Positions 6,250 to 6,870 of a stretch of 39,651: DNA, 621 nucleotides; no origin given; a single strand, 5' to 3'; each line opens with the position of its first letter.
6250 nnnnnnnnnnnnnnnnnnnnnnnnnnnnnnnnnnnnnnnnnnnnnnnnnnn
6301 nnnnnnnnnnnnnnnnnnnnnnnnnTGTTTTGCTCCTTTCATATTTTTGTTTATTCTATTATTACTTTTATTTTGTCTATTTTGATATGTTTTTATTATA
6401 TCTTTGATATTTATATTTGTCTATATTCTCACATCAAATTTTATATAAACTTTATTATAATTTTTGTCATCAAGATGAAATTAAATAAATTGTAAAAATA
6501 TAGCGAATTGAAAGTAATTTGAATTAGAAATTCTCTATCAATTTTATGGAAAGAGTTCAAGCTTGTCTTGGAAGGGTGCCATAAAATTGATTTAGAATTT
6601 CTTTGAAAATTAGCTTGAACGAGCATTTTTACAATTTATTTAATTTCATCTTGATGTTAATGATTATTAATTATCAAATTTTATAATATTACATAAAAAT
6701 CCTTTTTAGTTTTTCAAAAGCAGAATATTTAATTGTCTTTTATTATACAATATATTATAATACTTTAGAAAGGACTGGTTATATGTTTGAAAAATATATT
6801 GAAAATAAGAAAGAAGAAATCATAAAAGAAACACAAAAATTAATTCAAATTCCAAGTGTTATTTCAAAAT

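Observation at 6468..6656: Structured palindromic element with a conserved core and compensatory arms (copy B, paired with copy D at 20919-21086)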

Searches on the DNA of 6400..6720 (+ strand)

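Call 12: search_dna_similar(query=window:6440-6690:+, collection=plasmids, mode=distant)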
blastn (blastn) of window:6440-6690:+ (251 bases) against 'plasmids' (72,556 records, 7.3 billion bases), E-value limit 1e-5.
No match.

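Call 20: search_rna_families(source=window, start=6400, end=6720, threshold=evalue, max_evalue=10, show_alignments=3)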
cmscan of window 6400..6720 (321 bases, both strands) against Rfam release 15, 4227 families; matches with E-value up to 10: 2.
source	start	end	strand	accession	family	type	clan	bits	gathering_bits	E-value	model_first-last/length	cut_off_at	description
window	6527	6601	+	RF03723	MIR7125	Gene; miRNA;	-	19.1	100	0.16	1-107/107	no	MIR7125 microRNA precursor family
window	6464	6507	+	RF00026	U6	Gene; snRNA; splicing;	CL00009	10.6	44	6.4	1-46/105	no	U6 spliceosomal RNA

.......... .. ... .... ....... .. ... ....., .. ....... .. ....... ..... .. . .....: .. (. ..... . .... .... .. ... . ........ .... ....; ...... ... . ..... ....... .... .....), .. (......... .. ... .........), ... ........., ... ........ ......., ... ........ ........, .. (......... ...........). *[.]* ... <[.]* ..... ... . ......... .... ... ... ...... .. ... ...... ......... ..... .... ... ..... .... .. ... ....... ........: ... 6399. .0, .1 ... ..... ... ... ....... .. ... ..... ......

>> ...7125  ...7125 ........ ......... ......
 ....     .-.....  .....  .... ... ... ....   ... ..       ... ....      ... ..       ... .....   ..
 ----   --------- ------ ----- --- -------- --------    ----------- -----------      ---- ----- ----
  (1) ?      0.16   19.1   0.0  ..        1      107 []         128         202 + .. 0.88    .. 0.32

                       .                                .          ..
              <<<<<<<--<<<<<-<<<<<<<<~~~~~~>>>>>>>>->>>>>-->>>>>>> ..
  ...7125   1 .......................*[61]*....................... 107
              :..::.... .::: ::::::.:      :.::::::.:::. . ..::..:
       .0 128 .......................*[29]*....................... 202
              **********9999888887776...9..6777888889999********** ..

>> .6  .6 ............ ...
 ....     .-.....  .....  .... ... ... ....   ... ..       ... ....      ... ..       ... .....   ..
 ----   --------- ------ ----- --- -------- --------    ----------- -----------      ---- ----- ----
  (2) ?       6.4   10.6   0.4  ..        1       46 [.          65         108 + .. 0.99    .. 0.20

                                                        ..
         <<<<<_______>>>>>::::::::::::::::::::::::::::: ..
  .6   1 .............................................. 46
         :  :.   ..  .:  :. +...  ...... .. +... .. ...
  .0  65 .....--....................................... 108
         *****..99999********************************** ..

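Call 32: search_dna_similar(query=window:6490-6640:+, collection=phages, mode=distant, max_evalue=0.01)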
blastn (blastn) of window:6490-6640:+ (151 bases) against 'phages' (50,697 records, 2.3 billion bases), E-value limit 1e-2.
No match.

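Call 44: build_rna_model(alignment_id=A3)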
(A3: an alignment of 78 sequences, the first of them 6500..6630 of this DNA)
Model R1 built from alignment A3 (78 sequences, 149 columns); structure: RNAalifold consensus.
model positions 131; base pairs 23; branch points 0; effective number of sequences 2.79; information 0.59 bits per position. Calibrated on 0.2 Mb of random sequence (short: E-values are rough).
structure used (alignment columns):
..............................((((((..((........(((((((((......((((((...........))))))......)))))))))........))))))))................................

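Call 45: search_with_rna_model(model_id=R1, source=window, max_evalue=10, show_alignments=4)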
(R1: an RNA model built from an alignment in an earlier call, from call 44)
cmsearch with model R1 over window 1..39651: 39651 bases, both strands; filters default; matches with E-value up to 10: 5.
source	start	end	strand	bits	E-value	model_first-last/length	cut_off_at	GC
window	6499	6630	+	124.4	2.5e-28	1-131/131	no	0.29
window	20938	21068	+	101.4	1.8e-22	1-131/131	no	0.26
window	1184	1315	+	53.2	3.4e-10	1-131/131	no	0.24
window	6497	6628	-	38.1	2.5e-06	1-131/131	no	0.29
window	20936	21066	-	34.3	2.3e-05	1-131/131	no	0.26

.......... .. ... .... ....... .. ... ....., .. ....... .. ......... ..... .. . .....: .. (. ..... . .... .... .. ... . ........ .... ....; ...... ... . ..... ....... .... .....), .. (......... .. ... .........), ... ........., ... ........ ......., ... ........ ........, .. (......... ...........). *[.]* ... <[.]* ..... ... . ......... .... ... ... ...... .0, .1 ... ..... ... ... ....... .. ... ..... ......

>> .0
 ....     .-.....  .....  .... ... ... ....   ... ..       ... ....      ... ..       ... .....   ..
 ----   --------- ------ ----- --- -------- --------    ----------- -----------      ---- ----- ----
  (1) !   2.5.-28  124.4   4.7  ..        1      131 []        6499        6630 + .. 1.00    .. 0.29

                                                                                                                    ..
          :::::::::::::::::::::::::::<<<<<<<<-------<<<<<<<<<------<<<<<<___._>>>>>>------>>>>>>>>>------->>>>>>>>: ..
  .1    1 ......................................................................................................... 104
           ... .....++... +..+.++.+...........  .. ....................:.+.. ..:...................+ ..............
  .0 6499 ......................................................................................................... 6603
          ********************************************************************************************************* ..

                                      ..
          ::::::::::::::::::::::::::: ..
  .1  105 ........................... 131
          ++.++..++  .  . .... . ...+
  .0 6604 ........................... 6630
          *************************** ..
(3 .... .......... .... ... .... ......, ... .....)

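Call 46: search_with_rna_model(model_id=R1, sources=[L001, L002, L003, L004, L005, L006, L007, L008, L009, L010, L011, L012, L013, L014, L015, L016, L017, L018, L019, L020, L021, L022, L023, L024, L025, L026, L027, L028, L029, L030, L031, L032, L033, L034, L035, L036, L037, L038, L039, L040, L041, L042, L043, L044, L045, L046, L047, L048, L049, L050, L051, L052, L053, L054, L055, L056, L057, L058, L059, L060, L061, L062, L063, L064, L065, L066, L067, L068, L069, L070, L071, L072, L073, L074, L075, L076, L077, L078, L079, L080, L081, L082, L083, L084, L085, L086, L087, L088, L089, L090, L091, L092, L093, L094, L095, L096, L097, L098, L099, L100], max_evalue=0.001)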
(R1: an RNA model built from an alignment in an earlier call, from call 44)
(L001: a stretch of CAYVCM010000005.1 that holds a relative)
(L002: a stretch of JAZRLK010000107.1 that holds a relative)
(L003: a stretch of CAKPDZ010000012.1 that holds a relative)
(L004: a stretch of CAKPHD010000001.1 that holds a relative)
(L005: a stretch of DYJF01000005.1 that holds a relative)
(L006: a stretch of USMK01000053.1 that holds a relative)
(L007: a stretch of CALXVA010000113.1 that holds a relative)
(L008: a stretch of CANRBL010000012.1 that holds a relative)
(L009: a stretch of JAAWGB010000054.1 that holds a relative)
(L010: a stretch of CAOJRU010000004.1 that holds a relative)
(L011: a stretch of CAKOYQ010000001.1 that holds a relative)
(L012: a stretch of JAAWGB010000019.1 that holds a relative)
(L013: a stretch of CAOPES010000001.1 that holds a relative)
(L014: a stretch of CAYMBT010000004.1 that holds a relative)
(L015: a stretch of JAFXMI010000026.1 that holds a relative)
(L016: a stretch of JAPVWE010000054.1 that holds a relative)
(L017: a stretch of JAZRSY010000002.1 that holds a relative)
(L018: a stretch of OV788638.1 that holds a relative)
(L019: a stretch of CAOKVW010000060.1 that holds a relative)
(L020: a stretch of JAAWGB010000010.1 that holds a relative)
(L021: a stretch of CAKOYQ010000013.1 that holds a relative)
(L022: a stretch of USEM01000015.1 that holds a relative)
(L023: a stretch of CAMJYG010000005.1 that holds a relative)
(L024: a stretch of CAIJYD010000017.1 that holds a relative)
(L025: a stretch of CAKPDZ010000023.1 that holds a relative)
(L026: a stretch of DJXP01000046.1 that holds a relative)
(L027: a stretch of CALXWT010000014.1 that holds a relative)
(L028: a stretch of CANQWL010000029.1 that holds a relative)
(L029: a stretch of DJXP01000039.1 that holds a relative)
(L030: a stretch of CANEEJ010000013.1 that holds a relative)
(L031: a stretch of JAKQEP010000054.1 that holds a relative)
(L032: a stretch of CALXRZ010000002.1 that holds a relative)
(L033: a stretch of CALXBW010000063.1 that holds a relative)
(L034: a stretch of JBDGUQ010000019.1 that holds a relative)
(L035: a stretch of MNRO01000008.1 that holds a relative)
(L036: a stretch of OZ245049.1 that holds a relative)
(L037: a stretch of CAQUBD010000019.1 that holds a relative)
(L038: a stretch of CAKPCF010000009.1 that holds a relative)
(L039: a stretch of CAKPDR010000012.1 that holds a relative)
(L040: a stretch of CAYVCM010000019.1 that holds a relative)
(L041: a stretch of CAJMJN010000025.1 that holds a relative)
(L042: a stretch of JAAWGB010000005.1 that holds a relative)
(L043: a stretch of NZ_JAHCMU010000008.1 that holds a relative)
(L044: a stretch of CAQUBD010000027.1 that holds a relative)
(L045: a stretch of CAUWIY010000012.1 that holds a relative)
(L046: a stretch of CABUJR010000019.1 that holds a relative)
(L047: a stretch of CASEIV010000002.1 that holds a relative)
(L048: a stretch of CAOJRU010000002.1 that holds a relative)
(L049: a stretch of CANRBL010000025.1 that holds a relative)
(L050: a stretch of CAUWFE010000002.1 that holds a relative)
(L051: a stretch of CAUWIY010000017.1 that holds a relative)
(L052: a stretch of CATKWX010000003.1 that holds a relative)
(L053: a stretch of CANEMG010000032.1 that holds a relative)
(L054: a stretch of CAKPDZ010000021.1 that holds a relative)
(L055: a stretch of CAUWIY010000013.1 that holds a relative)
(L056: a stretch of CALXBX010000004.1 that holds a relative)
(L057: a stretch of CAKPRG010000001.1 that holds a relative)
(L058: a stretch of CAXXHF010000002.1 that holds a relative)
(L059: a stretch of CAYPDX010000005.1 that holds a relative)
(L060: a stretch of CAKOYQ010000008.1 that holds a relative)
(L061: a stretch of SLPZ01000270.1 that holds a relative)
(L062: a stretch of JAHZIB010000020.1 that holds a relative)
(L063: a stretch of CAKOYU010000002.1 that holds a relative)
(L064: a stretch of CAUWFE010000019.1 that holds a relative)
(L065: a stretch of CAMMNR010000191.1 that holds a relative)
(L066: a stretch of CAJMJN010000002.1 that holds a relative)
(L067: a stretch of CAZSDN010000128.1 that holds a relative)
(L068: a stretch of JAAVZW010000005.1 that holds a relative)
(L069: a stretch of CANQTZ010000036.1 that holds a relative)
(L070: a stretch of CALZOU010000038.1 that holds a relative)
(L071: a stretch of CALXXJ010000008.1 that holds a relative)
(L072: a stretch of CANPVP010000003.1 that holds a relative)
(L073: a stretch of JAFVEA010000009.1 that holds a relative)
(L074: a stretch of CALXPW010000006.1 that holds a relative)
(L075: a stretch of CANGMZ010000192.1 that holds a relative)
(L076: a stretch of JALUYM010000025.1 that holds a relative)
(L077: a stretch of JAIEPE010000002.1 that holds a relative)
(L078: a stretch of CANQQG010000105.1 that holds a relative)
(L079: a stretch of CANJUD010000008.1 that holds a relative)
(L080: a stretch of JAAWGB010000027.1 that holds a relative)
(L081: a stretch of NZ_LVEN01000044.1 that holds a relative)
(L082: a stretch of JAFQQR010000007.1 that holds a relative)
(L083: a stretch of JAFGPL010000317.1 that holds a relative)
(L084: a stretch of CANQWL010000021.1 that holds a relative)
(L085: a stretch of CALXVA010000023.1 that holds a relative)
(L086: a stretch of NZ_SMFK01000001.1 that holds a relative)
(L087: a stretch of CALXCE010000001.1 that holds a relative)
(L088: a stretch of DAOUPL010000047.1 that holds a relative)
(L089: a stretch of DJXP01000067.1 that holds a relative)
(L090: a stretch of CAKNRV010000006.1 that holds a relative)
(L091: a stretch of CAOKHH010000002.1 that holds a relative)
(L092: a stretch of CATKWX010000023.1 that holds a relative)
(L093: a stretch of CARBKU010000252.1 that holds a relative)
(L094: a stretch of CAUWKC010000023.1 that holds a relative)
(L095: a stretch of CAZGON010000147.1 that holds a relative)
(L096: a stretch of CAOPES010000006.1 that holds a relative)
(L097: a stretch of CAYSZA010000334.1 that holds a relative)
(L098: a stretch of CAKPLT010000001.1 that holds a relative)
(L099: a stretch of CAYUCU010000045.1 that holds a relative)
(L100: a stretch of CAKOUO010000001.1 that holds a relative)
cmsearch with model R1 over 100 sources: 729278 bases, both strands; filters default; matches with E-value up to 0.001: 133.
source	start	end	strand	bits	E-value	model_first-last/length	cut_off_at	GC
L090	1878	2007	-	128.2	5e-28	1-131/131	no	0.35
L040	4417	4548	+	127.6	6.9e-28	1-131/131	no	0.33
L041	2816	2944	+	127.5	7.3e-28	1-131/131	no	0.31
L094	4394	4523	-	126.1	1.7e-27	1-131/131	no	0.29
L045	5055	5184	-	122.3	1.6e-26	1-131/131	no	0.27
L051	192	321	+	122.3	1.6e-26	1-131/131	no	0.27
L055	5736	5865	+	122.3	1.6e-26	1-131/131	no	0.27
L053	5561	5690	-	122.1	1.8e-26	1-131/131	no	0.28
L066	3312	3440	-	121.6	2.3e-26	1-131/131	no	0.3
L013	4248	4380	-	121.5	2.6e-26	1-131/131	no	0.29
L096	4990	5122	+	121.5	2.6e-26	1-131/131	no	0.29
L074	6085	6215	+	121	3.3e-26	1-131/131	no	0.32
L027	6792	6922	-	120.8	3.7e-26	1-131/131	no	0.31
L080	3445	3577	+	120.4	4.9e-26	1-131/131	no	0.35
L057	4169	4297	-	120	6e-26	1-131/131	no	0.3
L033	25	156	+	120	6.2e-26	1-131/131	no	0.26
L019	2874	3004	-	119.7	7e-26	1-131/131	no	0.29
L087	1108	1242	-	119.6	7.7e-26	1-131/131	no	0.32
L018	7220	7346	-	118.4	1.5e-25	1-131/131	no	0.32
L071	3678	3810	-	118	1.9e-25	1-131/131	no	0.29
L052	2790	2923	-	117.8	2.2e-25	1-131/131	no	0.34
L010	3963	4095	-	117.6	2.4e-25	1-131/131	no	0.33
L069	3449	3575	-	117.5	2.7e-25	1-131/131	no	0.31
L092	4574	4707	-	117.1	3.3e-25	1-131/131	no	0.31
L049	3050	3178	+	117.1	3.4e-25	1-131/131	no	0.3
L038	456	583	+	117.1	3.4e-25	1-131/131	no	0.23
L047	6658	6790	-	116.4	5e-25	1-131/131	no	0.29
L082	6470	6607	-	116.3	5.2e-25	1-131/131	no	0.37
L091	275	408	+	116.1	6e-25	1-131/131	no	0.28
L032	5007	5136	+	116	6.2e-25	1-131/131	no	0.31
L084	3186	3317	-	116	6.5e-25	1-131/131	no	0.24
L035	102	228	+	115.4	8.8e-25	1-131/131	no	0.27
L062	972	1102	+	114.8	1.3e-24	1-131/131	no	0.31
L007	1121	1252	-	114.2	1.8e-24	1-131/131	no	0.33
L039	1655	1783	-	114.1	1.9e-24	1-131/131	no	0.32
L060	1592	1718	-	113.7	2.4e-24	1-131/131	no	0.31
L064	3278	3405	-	113.6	2.6e-24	1-131/131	no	0.29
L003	1584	1710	-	113.1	3.4e-24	1-131/131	no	0.37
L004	1229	1355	-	112.7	4.3e-24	1-131/131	no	0.35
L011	7200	7326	+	112.1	6.1e-24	1-131/131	no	0.32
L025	4209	4335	+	112.1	6.2e-24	1-131/131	no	0.35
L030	7647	7777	+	111.6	8.3e-24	1-131/131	no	0.31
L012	7496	7626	-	111.4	9.6e-24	1-131/131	no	0.27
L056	1599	1729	+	111.1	1.1e-23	1-131/131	no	0.36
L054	2111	2237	+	110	2.1e-23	1-131/131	no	0.31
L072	720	853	-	109.5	2.8e-23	1-131/131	no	0.32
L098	5025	5152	-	109.5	2.9e-23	1-131/131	no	0.31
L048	3322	3456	-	109.1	3.7e-23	1-131/131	no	0.29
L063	442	568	-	108.3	5.9e-23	1-131/131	no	0.37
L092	1919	2051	-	108.2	6.3e-23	1-131/131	no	0.29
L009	4439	4571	+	107.9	7.3e-23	1-131/131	no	0.31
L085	3488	3618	-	107.7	8.3e-23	1-131/131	no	0.31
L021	4592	4719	-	106.9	1.3e-22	1-131/131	no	0.28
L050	1324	1450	+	106.7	1.5e-22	1-131/131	no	0.27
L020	5494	5624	-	105.2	3.6e-22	1-131/131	no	0.27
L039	7885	8000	-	104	7.2e-22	12-131/131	5'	0.33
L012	3225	3355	+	103.8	8.3e-22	1-131/131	no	0.26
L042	1329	1459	+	103.4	1e-21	1-131/131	no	0.23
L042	3230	3360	+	103.1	1.2e-21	1-131/131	no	0.28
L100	5141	5271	+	103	1.3e-21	1-131/131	no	0.25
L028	4606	4735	+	102.7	1.5e-21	1-131/131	no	0.27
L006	1538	1664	-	102.2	2.1e-21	1-131/131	no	0.31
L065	267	400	+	101.8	2.6e-21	1-131/131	no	0.23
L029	4235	4367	-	99.4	1.1e-20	1-131/131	no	0.25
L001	1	128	+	98.8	1.5e-20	5-131/131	5'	0.31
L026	1669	1800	-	98.1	2.3e-20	1-131/131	no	0.25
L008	4494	4621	+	98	2.5e-20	1-131/131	no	0.35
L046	7354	7483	+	95.6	9.9e-20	1-131/131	no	0.2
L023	747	880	+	94.5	1.9e-19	1-131/131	no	0.33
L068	5148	5276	-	93.4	3.6e-19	1-131/131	no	0.44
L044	5853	5991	-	91.8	9.3e-19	1-131/131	no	0.27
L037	7327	7465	+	91.1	1.4e-18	1-131/131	no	0.28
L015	6630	6753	+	86.2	2.5e-17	1-123/131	3'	0.35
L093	2625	2713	+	79.4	1.3e-15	1-89/131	3'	0.28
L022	3709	3834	+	78.6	2.2e-15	1-131/131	no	0.45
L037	4717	4853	+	74.9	1.9e-14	1-131/131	no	0.25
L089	4856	4970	+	64.1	1.1e-11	1-131/131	no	0.31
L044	1603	1730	-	49.9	4.4e-08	1-131/131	no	0.38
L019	2876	3006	+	49.1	7.2e-08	1-131/131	no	0.3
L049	3048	3178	-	47.1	2.3e-07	1-131/131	no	0.3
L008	7933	8000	+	44.8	8.8e-07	1-70/131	3'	0.35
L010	3965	4097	+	44.2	1.2e-06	1-131/131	no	0.33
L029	5758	5891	+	43.8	1.6e-06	1-131/131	no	0.31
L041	2815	2940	-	43.3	2.1e-06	1-131/131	no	0.3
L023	745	878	-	42.4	3.6e-06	1-131/131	no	0.33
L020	5495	5626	+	41.6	6e-06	1-131/131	no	0.27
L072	721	854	+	41.5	6.4e-06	1-131/131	no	0.31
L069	3453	3576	+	40.4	1.2e-05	1-131/131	no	0.31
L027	6793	6923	+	40.3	1.3e-05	1-131/131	no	0.3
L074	6085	6214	-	39.6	1.9e-05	1-131/131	no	0.32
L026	1672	1801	+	39.3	2.3e-05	1-131/131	no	0.25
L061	2031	2158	-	39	2.8e-05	1-131/131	no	0.33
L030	7645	7776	-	38.9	2.9e-05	1-131/131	no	0.3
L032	5006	5135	-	38.7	3.2e-05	1-131/131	no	0.3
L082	6498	6589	+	38.6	3.4e-05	28-112/131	no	0.33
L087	1109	1242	+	38.3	4e-05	1-131/131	no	0.32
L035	112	200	-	38.3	4e-05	28-120/131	no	0.28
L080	3443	3579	-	38.3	4.1e-05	1-131/131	no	0.34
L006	1540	1666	+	38.1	4.6e-05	1-131/131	no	0.3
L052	2792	2924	+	38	4.7e-05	1-131/131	no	0.34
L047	6662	6791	+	38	4.7e-05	1-131/131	no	0.29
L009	4437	4568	-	37.7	5.7e-05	1-131/131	no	0.3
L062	972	1101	-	37.7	5.9e-05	1-131/131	no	0.3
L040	4415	4547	-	37.3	7.3e-05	1-131/131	no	0.32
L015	6628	6750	-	37.3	7.3e-05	10-131/131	no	0.34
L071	3682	3811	+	37.3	7.5e-05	1-131/131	no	0.29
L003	1588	1711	+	37.3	7.5e-05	1-131/131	no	0.36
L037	7326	7463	-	37.2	7.8e-05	1-131/131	no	0.28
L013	4249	4380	+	37.1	8.1e-05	1-131/131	no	0.3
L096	4990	5121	-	37.1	8.1e-05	1-131/131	no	0.3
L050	1323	1449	-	37.1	8.3e-05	1-131/131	no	0.27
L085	3489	3618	+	37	8.9e-05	1-131/131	no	0.31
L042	1355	1431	-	36.7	0.0001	28-103/131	no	0.25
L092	4576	4708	+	36.7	0.0001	1-131/131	no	0.31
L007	1150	1227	+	36.7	0.0001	28-106/131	no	0.28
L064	3279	3406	+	36.4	0.00012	1-131/131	no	0.29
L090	1879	2008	+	35.8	0.00018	1-131/131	no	0.35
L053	5589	5672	+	35.8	0.00018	28-112/131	no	0.27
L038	470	555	-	35.4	0.00022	28-116/131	no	0.26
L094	4422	4496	+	35.4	0.00022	28-103/131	no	0.25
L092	1921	2050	+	35.2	0.00025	1-131/131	no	0.29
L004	1230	1356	+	34.4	0.0004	1-131/131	no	0.35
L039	7886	8000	+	34.1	0.00049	1-119/131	3'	0.33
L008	4495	4620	-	34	0.0005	1-131/131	no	0.35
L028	4604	4732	-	33.9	0.00055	1-131/131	no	0.27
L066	3313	3441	+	33.7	0.0006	1-131/131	no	0.31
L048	3324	3457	+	33.5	0.00067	1-131/131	no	0.29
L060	1620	1696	+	33.5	0.0007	28-108/131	no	0.29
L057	4197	4287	+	33.4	0.00071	28-120/131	no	0.29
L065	291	372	-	33.4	0.00073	28-105/131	no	0.26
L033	24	152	-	33.2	0.00083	1-131/131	no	0.26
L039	1683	1762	+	33.1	0.00089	28-109/131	no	0.26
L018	7224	7347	+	33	0.00093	1-131/131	no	0.32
